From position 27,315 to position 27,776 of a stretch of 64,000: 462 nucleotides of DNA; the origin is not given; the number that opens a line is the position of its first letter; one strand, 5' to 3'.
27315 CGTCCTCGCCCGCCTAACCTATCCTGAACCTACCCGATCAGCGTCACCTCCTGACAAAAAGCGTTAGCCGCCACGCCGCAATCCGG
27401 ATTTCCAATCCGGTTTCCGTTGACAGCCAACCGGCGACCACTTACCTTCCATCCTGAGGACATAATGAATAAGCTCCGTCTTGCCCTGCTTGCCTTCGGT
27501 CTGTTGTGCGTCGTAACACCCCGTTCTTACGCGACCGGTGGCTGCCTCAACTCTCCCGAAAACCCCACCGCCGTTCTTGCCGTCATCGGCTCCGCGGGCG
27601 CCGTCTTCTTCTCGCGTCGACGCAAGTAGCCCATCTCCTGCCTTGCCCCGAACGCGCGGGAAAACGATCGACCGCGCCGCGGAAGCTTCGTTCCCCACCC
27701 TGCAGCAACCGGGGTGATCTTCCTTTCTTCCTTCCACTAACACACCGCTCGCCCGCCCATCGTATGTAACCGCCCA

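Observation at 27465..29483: Exosortase paired with a 54-aa substrate that is essentially only a signal peptide plus a PExPT/PEP-CTERM-like sorting signal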

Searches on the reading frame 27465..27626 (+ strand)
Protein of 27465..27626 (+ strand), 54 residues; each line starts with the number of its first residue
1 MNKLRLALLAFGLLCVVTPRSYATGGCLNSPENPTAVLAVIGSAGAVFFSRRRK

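Call 3: search_protein_families(library=ncbifam, proteins=[window:27465-27626:+], max_evalue=10)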
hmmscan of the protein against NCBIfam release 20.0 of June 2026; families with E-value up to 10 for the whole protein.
seq(54 aa): 7 families
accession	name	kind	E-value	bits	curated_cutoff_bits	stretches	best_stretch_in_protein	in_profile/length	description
TIGR04200.2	targ_of_XrtJ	subfamily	2.7e-16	59.1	40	1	5-52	3-50/57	PExPT-CTERM protein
TIGR01167.1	LPXTG_anchor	domain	0.078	13.7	15.9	1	37-54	15-32/34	LPXTG cell wall anchor domain-containing protein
TIGR02595.1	PEP_CTERM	domain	0.092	13.6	16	1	34-54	4-24/24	PEP-CTERM sorting domain-containing protein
NF041528.1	strep_LAETG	domain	0.095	12.5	30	1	36-53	18-35/35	LAETG motif-containing sortase-dependent surface protein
TIGR03382.1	GC_trans_RRR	domain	0.18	12.5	15.85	1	33-53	7-27/27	MYXO-CTERM sorting domain-containing protein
NF045529.2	Heimdall-CTERM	domain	2.4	8.7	24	1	40-54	10-26/26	Heimdall-CTERM domain-containing surface protein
TIGR03901.2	MYXO-CTERM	domain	8.5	6.9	20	1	26-53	5-32/34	MYXO-CTERM sorting domain-containing protein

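Call 4: search_protein_families(library=pfam, proteins=[window:27465-27626:+], max_evalue=10)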
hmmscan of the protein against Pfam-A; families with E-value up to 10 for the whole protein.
seq(54 aa): 3 families
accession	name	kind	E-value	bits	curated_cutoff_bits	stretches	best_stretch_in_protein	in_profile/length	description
PF07589.16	PEP-CTERM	-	0.036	14.6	20.7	1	36-53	8-23/24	PEP-CTERM motif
PF00746.26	Gram_pos_anchor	-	0.13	12.6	20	1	38-54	26-41/43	LPXTG cell wall anchor motif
PF21314.2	TM_ErbB1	-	0.41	10.9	27.1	1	37-54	10-27/36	Epidermal growth factor receptor transmembrane-juxtamembrane segment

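Call 46: find_homologous_proteins(query=A3, max_evalue=0.001)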
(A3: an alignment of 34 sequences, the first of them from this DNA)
Query A3 (34 sequences) (54 aa, profile of the alignment): 1031 proteins with E <= 0.001 among 8000 candidates; the best 120 are listed.
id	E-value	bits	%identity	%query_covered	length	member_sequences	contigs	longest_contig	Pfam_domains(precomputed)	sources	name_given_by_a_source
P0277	1.1e-26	110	71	57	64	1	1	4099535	PF27850.1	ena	-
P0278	1.4e-26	110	46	100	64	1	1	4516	PF27850.1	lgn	-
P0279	2.0e-26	109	52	100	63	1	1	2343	PF27850.1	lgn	-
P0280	2.3e-26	109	68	57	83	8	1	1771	PF27850.1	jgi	jgi:XrtJ-associated TM-motif-TM protein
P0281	2.4e-26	109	52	100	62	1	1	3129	PF27850.1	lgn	-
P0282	4.2e-26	108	74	50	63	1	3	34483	PF27850.1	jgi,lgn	jgi:XrtJ-associated TM-motif-TM protein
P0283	4.3e-26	108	52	100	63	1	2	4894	PF27850.1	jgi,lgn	jgi:XrtJ-associated TM-motif-TM protein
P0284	6.3e-26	107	67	61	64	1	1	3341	PF27850.1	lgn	-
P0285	7.8e-26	107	67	61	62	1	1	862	PF27850.1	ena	-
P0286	1.1e-25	107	64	61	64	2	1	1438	PF27850.1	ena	-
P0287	1.2e-25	107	50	96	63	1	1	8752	PF27850.1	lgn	-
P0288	2.4e-25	106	62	63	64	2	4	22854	PF27850.1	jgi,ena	-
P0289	4.3e-25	105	46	100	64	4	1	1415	PF27850.1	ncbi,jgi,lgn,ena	jgi:XrtJ-associated TM-motif-TM protein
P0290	4.4e-25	105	67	56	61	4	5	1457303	PF27850.1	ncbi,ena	-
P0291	4.7e-25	105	51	98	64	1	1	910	PF27850.1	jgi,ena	-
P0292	5.9e-25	104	52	100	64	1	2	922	PF27850.1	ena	-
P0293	7.6e-25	104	59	100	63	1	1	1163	PF27850.1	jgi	jgi:XrtJ-associated TM-motif-TM protein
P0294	7.8e-25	104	52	100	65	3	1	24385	PF27850.1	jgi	jgi:XrtJ-associated TM-motif-TM protein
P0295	9.0e-25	104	80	46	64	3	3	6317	PF27850.1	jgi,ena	jgi:XrtJ-associated TM-motif-TM protein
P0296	9.0e-25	104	52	100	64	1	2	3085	PF27850.1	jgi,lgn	-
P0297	9.0e-25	104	52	100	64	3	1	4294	PF27850.1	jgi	-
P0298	1.2e-24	103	55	100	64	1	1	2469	PF27850.1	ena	-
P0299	2.2e-24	103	50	100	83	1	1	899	PF27850.1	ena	-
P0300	2.4e-24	102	52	96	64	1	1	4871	PF27850.1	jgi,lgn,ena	jgi:XrtJ-associated TM-motif-TM protein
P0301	2.5e-24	102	76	46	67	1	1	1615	PF27850.1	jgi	jgi:XrtJ-associated TM-motif-TM protein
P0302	2.6e-24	102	75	44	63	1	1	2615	PF27850.1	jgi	jgi:XrtJ-associated TM-motif-TM protein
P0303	5.0e-24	101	53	100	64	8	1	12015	PF27850.1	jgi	-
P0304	5.1e-24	101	68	46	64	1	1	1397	PF27850.1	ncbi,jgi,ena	jgi:XrtJ-associated TM-motif-TM protein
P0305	5.6e-24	101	67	39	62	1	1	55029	PF27850.1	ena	-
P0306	6.8e-24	101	60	89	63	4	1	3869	PF27850.1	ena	-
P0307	7.2e-24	101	48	96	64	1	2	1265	PF27850.1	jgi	jgi:XrtJ-associated TM-motif-TM protein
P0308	9.2e-24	101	67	50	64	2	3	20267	PF27850.1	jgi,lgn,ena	jgi:XrtJ-associated TM-motif-TM protein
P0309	1.1e-23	100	55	61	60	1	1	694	PF27850.1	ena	-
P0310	1.1e-23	100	53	94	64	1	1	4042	PF27850.1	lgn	-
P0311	1.1e-23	100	53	94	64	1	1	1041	PF27850.1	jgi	jgi:XrtJ-associated TM-motif-TM protein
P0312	1.3e-23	100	46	89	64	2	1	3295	PF27850.1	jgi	jgi:XrtJ-associated TM-motif-TM protein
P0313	1.3e-23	100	43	100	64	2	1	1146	PF27850.1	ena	-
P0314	1.5e-23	100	43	100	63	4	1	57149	PF27850.1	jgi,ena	jgi:XrtJ-associated TM-motif-TM protein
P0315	2.0e-23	99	57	100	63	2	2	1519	PF27850.1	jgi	jgi:XrtJ-associated TM-motif-TM protein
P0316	2.0e-23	99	55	61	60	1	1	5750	PF27850.1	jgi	jgi:XrtJ-associated TM-motif-TM protein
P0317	2.1e-23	99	76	54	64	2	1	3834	PF27850.1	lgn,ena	-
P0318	3.4e-23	99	44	100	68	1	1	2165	PF27850.1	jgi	jgi:XrtJ-associated TM-motif-TM protein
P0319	3.6e-23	99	48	89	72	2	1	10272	PF27850.1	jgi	jgi:XrtJ-associated TM-motif-TM protein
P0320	4.0e-23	99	58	57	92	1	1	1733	PF27850.1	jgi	jgi:XrtJ-associated TM-motif-TM protein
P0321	4.2e-23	98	45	93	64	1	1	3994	PF27850.1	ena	-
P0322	5.4e-23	98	55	89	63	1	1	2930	PF27850.1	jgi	jgi:XrtJ-associated TM-motif-TM protein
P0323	7.7e-23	98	65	43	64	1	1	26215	PF27850.1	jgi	jgi:XrtJ-associated TM-motif-TM protein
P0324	1.0e-22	97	52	61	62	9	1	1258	PF27850.1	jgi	jgi:XrtJ-associated TM-motif-TM protein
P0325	1.1e-22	97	41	100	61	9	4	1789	PF27850.1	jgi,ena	jgi:XrtJ-associated TM-motif-TM protein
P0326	1.2e-22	97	47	100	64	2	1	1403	PF27850.1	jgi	jgi:XrtJ-associated TM-motif-TM protein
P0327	1.2e-22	97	56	89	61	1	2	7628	PF27850.1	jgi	jgi:XrtJ-associated TM-motif-TM protein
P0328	1.3e-22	97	52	61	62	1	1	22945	PF27850.1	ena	-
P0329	1.3e-22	97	61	52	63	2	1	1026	PF27850.1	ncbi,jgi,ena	jgi:XrtJ-associated TM-motif-TM protein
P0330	1.4e-22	97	48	89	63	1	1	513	PF27850.1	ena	-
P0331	1.5e-22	97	45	87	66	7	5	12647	PF27850.1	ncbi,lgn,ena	-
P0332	1.7e-22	96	46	89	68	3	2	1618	PF27850.1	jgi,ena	jgi:XrtJ-associated TM-motif-TM protein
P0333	1.8e-22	96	67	56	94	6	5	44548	PF27850.1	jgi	jgi:XrtJ-associated TM-motif-TM protein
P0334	2.3e-22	96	50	100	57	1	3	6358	PF27850.1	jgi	jgi:XrtJ-associated TM-motif-TM protein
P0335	2.3e-22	96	56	96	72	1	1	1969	PF27850.1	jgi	jgi:XrtJ-associated TM-motif-TM protein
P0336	2.4e-22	96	39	100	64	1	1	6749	PF27850.1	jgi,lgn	jgi:XrtJ-associated TM-motif-TM protein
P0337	2.6e-22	96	82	31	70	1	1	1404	PF27850.1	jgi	jgi:XrtJ-associated TM-motif-TM protein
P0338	3.0e-22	96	48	61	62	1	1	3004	PF27850.1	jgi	jgi:XrtJ-associated TM-motif-TM protein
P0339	3.3e-22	96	52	89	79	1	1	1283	PF27850.1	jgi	-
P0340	3.3e-22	96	57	56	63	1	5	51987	PF27850.1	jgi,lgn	jgi:XrtJ-associated TM-motif-TM protein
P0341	3.4e-22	96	56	50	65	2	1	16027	PF27850.1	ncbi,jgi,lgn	-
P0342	3.6e-22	95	48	96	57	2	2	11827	PF27850.1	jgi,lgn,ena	-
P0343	3.7e-22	95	62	54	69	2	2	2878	PF27850.1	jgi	jgi:XrtJ-associated TM-motif-TM protein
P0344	3.8e-22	95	45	100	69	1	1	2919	PF27850.1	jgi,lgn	jgi:XrtJ-associated TM-motif-TM protein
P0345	4.7e-22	95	46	89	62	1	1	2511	PF27850.1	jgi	-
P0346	4.8e-22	95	43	85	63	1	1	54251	PF27850.1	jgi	jgi:XrtJ-associated TM-motif-TM protein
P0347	5.4e-22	95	50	96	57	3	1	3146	PF27850.1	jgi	-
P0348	5.4e-22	95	39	85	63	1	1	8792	PF27850.1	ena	-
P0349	5.8e-22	95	50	74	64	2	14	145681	PF27850.1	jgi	jgi:XrtJ-associated TM-motif-TM protein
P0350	6.1e-22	95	65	48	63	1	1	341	PF27850.1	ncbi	-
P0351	6.1e-22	95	46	85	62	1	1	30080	PF27850.1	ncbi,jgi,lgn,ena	jgi:XrtJ-associated TM-motif-TM protein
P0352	6.1e-22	95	72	33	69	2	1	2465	PF27850.1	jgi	jgi:XrtJ-associated TM-motif-TM protein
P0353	6.2e-22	95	41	100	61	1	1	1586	PF27850.1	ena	-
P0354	6.3e-22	95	50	100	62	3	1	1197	PF27850.1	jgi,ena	-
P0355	7.0e-22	95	63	100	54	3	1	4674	PF27850.1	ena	-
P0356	7.0e-22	95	48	89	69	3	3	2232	PF27850.1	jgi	jgi:XrtJ-associated TM-motif-TM protein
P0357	7.1e-22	95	61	43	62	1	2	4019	PF27850.1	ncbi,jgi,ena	jgi:XrtJ-associated TM-motif-TM protein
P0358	7.1e-22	95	47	87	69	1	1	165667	PF27850.1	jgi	jgi:XrtJ-associated TM-motif-TM protein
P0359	7.3e-22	94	48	78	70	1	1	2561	PF27850.1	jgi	jgi:XrtJ-associated TM-motif-TM protein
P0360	7.3e-22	94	58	61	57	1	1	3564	PF27850.1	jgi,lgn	jgi:XrtJ-associated TM-motif-TM protein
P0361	7.7e-22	94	55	57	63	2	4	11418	PF27850.1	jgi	jgi:XrtJ-associated TM-motif-TM protein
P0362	8.2e-22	94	70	43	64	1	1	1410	PF27850.1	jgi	jgi:XrtJ-associated TM-motif-TM protein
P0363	8.7e-22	94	44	100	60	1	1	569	PF27850.1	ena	-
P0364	9.5e-22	94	57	52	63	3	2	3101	PF27850.1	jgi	jgi:XrtJ-associated TM-motif-TM protein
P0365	9.9e-22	94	56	50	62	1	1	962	PF27850.1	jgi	jgi:XrtJ-associated TM-motif-TM protein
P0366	1.0e-21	94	44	80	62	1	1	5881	PF27850.1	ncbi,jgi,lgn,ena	jgi:XrtJ-associated TM-motif-TM protein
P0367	1.0e-21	94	52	85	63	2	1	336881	PF27850.1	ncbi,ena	-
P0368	1.1e-21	94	51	80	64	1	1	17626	PF27850.1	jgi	jgi:XrtJ-associated TM-motif-TM protein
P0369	1.1e-21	94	51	80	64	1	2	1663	PF27850.1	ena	-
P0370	1.2e-21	94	50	74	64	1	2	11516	PF27850.1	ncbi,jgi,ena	jgi:XrtJ-associated TM-motif-TM protein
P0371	1.2e-21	94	44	89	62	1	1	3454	PF27850.1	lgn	-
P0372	1.2e-21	94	49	83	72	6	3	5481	PF27850.1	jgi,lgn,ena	-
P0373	1.2e-21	94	52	78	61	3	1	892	PF27850.1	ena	-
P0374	1.2e-21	94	41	100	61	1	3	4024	PF27850.1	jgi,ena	jgi:XrtJ-associated TM-motif-TM protein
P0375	1.2e-21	94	42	80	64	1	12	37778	PF27850.1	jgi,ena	-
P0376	1.2e-21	94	41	100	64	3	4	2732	PF27850.1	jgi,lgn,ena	-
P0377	1.2e-21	94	47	80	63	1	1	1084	PF27850.1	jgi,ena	jgi:XrtJ-associated TM-motif-TM protein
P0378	1.3e-21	94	62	48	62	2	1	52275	PF27850.1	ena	-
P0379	1.3e-21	94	48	96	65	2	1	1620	PF27850.1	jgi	jgi:XrtJ-associated TM-motif-TM protein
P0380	1.3e-21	94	44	94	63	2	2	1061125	PF27850.1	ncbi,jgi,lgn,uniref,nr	ncbi:PExPT-CTERM protein [Granulicella paludicola]|uniref:PExPT-CTERM protein n=1 Tax=Granulicella p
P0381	1.4e-21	94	43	100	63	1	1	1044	PF27850.1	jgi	jgi:XrtJ-associated TM-motif-TM protein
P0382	1.5e-21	94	46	96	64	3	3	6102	PF27850.1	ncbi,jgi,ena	-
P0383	1.5e-21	93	58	48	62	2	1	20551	PF27850.1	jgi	jgi:XrtJ-associated TM-motif-TM protein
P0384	1.5e-21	93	44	76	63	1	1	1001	PF27850.1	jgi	-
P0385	1.6e-21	93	43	85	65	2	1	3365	PF27850.1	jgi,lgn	-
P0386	1.6e-21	93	43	78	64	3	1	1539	PF27850.1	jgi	-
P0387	1.6e-21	93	47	80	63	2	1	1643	PF27850.1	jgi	jgi:XrtJ-associated TM-motif-TM protein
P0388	1.7e-21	93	61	61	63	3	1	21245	PF27850.1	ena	-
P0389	1.8e-21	93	56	96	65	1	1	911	PF27850.1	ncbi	-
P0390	1.8e-21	93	45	100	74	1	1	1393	PF27850.1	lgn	-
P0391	1.8e-21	93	49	91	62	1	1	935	PF27850.1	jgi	jgi:XrtJ-associated TM-motif-TM protein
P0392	1.8e-21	93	58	48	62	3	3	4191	PF27850.1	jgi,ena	-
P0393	1.9e-21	93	58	48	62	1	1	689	PF27850.1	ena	-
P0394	1.9e-21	93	68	57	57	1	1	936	PF27850.1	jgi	jgi:XrtJ-associated TM-motif-TM protein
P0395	2.1e-21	93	51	83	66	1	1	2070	PF27850.1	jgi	jgi:XrtJ-associated TM-motif-TM protein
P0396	2.1e-21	93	53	56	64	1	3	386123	PF27850.1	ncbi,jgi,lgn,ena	ncbi:MAG: PExPT-CTERM protein [Acidobacteriaceae bacterium]|jgi:XrtJ-associated TM-motif-TM protein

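Call 75: find_encoding_contigs(protein=P0277, flank=3500, max_places=2)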
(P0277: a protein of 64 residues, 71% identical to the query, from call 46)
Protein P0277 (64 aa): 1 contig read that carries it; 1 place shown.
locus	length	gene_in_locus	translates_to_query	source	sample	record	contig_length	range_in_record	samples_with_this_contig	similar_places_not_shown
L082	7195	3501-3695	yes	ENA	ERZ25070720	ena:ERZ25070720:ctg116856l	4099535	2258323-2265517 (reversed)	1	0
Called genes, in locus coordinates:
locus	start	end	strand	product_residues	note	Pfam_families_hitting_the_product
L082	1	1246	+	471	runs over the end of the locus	PF01566:Nramp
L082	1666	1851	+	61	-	-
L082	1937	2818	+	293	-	-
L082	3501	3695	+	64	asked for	PF27850:Targ_of_XrtJ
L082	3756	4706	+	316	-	PF09721:Exosortase_EpsH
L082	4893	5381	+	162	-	-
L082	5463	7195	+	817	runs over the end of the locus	PF07610:DUF1573 (faint), PF12371:TMEM131_like_N (faint), PF15780:ASH (weak), PF22073:Cep192_D4, PF15780:ASH (weak), PF22544:HYDIN_VesB_CFA65-like_Ig (weak), PF01436:NHL (faint), PF24684:Vgb_lyase, +2 more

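Call 76: find_encoding_contigs(protein=P0290, flank=3500, max_places=3)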
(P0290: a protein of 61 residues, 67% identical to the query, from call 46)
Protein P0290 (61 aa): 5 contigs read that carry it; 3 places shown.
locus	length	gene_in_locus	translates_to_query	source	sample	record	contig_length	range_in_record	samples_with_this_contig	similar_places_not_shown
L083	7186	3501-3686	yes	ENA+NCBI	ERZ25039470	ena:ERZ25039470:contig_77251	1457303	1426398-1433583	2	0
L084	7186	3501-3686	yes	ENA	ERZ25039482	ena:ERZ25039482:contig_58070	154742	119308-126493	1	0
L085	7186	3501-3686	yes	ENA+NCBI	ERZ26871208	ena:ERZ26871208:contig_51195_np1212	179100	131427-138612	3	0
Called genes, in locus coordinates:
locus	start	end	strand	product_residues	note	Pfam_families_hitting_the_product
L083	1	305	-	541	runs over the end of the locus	PF10079:Rossmann-like_BshC, PF24850:CC_BshC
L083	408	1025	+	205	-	PF00293:NUDIX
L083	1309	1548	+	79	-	PF00313:CSD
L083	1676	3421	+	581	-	PF14520:HHH_5 (faint), PF14716:HHH_8, PF14791:DNA_pol_B_thumb, PF02811:PHP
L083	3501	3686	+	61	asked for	PF27850:Targ_of_XrtJ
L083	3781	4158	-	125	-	PF02082:Rrf2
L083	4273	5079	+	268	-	PF00149:Metallophos, PF13277:YmdB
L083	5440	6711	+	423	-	PF00703:Glyco_hydro_2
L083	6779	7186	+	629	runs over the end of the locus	-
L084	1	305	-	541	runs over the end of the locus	PF10079:Rossmann-like_BshC, PF24850:CC_BshC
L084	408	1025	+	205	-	PF00293:NUDIX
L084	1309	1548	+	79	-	PF00313:CSD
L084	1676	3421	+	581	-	PF14520:HHH_5 (faint), PF14716:HHH_8, PF00633:HHH (faint), PF14791:DNA_pol_B_thumb, PF02811:PHP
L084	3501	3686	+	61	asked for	PF27850:Targ_of_XrtJ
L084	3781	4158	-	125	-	PF02082:Rrf2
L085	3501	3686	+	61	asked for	PF27850:Targ_of_XrtJ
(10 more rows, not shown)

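Call 77: find_encoding_contigs(protein=P0349, flank=3500, max_places=3)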
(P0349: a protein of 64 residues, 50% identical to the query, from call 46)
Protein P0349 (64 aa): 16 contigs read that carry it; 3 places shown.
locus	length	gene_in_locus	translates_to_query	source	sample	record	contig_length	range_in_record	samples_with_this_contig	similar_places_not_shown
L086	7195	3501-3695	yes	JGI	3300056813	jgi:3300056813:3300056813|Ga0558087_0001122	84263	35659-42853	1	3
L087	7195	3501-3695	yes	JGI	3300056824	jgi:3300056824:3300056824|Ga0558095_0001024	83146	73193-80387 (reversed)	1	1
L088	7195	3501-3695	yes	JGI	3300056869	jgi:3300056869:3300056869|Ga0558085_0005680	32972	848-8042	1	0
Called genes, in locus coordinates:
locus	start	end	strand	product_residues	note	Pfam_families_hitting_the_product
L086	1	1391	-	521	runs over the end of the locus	PF02113:Peptidase_S13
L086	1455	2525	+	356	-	PF00809:Pterin_bind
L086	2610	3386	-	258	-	PF01765:RRF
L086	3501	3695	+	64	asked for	PF27850:Targ_of_XrtJ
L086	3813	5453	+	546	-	PF09721:Exosortase_EpsH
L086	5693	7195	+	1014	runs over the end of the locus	PF07244:POTRA, PF01103:Omp85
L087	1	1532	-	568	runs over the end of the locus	PF02113:Peptidase_S13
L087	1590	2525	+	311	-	PF00809:Pterin_bind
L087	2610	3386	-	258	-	PF01765:RRF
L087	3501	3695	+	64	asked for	PF27850:Targ_of_XrtJ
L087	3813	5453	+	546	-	PF09721:Exosortase_EpsH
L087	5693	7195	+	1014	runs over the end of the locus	PF07244:POTRA, PF01103:Omp85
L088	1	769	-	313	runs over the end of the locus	PF02113:Peptidase_S13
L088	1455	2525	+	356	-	PF00809:Pterin_bind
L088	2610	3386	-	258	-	PF01765:RRF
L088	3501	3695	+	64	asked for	PF27850:Targ_of_XrtJ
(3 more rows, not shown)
